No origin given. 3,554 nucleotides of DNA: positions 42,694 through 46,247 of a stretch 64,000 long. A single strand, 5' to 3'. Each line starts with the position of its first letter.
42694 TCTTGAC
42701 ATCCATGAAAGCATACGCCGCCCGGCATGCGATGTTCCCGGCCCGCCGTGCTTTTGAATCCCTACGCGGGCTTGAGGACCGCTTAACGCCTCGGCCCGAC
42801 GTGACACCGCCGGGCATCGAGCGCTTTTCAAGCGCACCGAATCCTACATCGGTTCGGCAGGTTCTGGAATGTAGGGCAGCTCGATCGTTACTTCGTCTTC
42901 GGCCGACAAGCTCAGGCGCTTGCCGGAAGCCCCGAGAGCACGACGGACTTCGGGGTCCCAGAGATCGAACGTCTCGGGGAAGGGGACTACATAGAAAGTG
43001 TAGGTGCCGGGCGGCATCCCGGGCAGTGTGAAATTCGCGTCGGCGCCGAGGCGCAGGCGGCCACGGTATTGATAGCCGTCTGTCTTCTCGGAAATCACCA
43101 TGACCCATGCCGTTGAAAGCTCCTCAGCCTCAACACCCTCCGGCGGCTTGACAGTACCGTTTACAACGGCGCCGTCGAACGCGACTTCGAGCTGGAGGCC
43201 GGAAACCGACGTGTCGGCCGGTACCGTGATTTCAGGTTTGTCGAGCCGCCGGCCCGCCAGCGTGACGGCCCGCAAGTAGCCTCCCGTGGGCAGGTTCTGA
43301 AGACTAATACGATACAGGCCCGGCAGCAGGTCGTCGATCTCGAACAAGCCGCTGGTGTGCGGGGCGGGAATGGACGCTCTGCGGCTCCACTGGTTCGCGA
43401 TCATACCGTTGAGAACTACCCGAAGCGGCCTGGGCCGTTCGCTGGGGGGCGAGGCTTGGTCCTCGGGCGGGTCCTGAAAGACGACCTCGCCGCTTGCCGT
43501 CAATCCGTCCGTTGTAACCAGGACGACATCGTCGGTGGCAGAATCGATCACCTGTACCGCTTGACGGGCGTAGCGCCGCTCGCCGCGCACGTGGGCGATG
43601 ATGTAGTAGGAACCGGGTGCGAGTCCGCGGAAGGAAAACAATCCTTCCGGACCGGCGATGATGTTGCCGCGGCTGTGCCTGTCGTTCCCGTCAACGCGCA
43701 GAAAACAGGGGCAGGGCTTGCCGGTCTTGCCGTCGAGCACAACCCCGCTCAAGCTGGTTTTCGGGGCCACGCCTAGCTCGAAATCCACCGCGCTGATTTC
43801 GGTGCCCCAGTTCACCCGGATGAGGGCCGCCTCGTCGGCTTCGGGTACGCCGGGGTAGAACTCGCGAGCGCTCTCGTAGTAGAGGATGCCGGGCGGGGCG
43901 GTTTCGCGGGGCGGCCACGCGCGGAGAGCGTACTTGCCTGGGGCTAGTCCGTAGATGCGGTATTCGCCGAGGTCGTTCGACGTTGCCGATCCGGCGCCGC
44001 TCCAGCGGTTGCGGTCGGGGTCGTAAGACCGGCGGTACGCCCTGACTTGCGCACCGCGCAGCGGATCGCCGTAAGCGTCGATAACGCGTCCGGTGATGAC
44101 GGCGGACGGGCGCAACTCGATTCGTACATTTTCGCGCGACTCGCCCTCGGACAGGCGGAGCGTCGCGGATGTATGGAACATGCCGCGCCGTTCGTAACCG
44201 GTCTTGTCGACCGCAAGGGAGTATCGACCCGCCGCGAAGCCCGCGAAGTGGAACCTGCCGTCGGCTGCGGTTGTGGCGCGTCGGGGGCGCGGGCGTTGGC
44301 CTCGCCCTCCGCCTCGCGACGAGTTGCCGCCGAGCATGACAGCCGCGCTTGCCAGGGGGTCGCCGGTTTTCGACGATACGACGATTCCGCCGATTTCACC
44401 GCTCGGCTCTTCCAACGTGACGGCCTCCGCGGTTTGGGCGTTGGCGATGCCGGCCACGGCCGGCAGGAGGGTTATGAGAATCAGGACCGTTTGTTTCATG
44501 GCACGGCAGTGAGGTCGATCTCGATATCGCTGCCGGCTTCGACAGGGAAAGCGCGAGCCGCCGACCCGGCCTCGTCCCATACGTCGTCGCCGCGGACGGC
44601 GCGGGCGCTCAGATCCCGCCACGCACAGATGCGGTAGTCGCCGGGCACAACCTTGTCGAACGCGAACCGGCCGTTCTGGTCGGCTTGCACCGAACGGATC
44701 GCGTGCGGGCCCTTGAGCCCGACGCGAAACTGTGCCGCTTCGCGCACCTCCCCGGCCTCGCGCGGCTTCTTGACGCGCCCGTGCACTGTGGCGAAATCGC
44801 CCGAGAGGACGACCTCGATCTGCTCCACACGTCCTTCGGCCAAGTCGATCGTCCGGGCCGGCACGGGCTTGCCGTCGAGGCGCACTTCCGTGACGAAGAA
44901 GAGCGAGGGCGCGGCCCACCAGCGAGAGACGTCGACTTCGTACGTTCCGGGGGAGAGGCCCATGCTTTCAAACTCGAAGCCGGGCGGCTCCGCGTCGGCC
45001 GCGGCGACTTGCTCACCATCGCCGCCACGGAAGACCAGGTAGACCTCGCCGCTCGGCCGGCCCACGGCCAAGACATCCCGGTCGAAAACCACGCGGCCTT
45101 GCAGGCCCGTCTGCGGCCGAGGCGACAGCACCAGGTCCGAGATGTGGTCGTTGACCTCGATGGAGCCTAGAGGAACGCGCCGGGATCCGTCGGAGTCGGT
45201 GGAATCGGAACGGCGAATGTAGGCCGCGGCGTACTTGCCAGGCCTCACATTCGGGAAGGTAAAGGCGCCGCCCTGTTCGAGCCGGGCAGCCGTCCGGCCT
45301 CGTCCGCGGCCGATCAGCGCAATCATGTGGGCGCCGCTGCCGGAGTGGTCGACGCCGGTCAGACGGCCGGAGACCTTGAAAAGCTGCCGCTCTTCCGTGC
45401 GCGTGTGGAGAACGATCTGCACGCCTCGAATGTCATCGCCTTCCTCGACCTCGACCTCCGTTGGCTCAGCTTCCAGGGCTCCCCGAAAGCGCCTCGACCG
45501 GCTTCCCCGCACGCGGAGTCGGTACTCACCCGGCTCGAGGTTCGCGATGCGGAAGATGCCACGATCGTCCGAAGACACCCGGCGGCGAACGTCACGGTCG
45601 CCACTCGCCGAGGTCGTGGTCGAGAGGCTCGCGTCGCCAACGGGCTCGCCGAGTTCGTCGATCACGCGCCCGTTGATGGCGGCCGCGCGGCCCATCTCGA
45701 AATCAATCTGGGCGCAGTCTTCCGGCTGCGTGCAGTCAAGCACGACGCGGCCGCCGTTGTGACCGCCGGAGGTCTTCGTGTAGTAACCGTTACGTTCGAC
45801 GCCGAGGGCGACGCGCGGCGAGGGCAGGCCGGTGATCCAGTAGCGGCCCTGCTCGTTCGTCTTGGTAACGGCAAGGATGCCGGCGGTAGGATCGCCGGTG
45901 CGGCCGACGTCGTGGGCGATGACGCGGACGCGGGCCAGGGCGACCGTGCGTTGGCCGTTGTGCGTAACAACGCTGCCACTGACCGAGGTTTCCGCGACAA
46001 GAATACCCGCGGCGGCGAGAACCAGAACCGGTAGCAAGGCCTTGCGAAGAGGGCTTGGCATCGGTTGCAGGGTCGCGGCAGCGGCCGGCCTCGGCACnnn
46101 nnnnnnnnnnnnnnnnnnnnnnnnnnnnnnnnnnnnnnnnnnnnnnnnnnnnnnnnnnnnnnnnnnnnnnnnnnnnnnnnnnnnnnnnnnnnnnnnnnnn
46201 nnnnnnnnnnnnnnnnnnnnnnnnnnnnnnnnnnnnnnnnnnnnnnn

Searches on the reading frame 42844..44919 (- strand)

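Call 14: search_protein_families(library=pfam, proteins=[window:42844-44919:-], max_evalue=0.001)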
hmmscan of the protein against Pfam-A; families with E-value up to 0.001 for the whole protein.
window:42844-44919:- (691 aa): 7 families
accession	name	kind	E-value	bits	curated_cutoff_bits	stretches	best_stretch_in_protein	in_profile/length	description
PF13620.12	CarboxypepD_reg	-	2.1e-31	108.5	32.3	3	176-245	2-62/82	Carboxypeptidase regulatory-like domain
PF14686.12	fn3_3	-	2.9e-10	40.2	24.4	0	608-644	15-51/75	Polysaccharide lyase family 4, domain II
PF17210.9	SdrD_B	-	8.7e-08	32.8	29.7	0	214-239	41-66/112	SdrD B-like domain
PF13715.12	CarbopepD_reg_2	-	1.4e-07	31.9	32.2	0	177-245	2-58/88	CarboxypepD_reg-like domain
PF17802.7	SpaA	-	7.2e-07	29.7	23.1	0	281-333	9-57/91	Prealbumin-like fold domain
PF09430.16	EMC7_beta-sandw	-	2.2e-06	28.3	26.6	0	212-243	20-51/122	ER membrane protein complex subunit 7, beta-sandwich domain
PF00775.27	Dioxygenase_C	-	2.7e-05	24.1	27.3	0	274-334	31-100/182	Dioxygenase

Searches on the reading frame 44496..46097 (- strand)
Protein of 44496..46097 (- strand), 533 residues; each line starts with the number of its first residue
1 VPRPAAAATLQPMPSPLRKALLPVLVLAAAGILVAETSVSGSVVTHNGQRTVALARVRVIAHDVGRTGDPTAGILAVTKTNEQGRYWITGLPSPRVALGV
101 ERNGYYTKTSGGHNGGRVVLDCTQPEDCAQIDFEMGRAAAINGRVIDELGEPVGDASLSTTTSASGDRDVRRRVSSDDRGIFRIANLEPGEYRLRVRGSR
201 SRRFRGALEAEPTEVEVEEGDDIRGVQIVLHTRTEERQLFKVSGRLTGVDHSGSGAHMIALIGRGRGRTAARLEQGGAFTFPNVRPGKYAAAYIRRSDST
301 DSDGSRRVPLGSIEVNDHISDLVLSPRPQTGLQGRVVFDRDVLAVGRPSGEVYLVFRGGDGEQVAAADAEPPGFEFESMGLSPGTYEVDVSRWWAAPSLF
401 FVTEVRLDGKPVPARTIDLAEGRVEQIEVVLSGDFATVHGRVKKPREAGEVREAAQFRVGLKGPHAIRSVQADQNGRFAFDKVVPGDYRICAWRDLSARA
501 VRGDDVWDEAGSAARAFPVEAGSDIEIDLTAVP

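Call 14: search_protein_families(library=pfam, proteins=[window:44496-46097:-], max_evalue=0.001)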
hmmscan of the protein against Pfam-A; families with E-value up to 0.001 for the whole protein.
window:44496-46097:- (533 aa): 10 families
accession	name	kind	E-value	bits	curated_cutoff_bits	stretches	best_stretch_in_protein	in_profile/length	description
PF13620.12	CarboxypepD_reg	-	3e-28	98.4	32.3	3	141-230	2-81/82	Carboxypeptidase regulatory-like domain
PF14686.12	fn3_3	-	1.3e-12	47.7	24.4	1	470-495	29-54/75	Polysaccharide lyase family 4, domain II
PF13715.12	CarbopepD_reg_2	-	5.3e-09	36.4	32.2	0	141-197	1-51/88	CarboxypepD_reg-like domain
PF17210.9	SdrD_B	-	2e-08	34.9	29.7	0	466-492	38-64/112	SdrD B-like domain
PF17802.7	SpaA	-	1.4e-06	28.8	23.1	0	169-195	30-57/91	Prealbumin-like fold domain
PF00775.27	Dioxygenase_C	-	3.9e-06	26.9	27.3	0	134-199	25-103/182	Dioxygenase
PF22904.2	NOMO1-like_2nd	-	6.5e-06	26.6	27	0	466-493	34-61/90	BOS complex subunit NOMO1-like, second beta sandwich domain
PF07495.19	Y_Y_Y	-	4e-05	23.9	26.6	0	175-198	23-46/65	Y_Y_Y domain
PF09430.16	EMC7_beta-sandw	-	0.00012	22.7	26.6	0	167-238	15-80/122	ER membrane protein complex subunit 7, beta-sandwich domain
PF23196.1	NOMO_6th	-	0.00026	21.8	27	0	467-492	43-69/123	NOMO sixth transthyretin-like domain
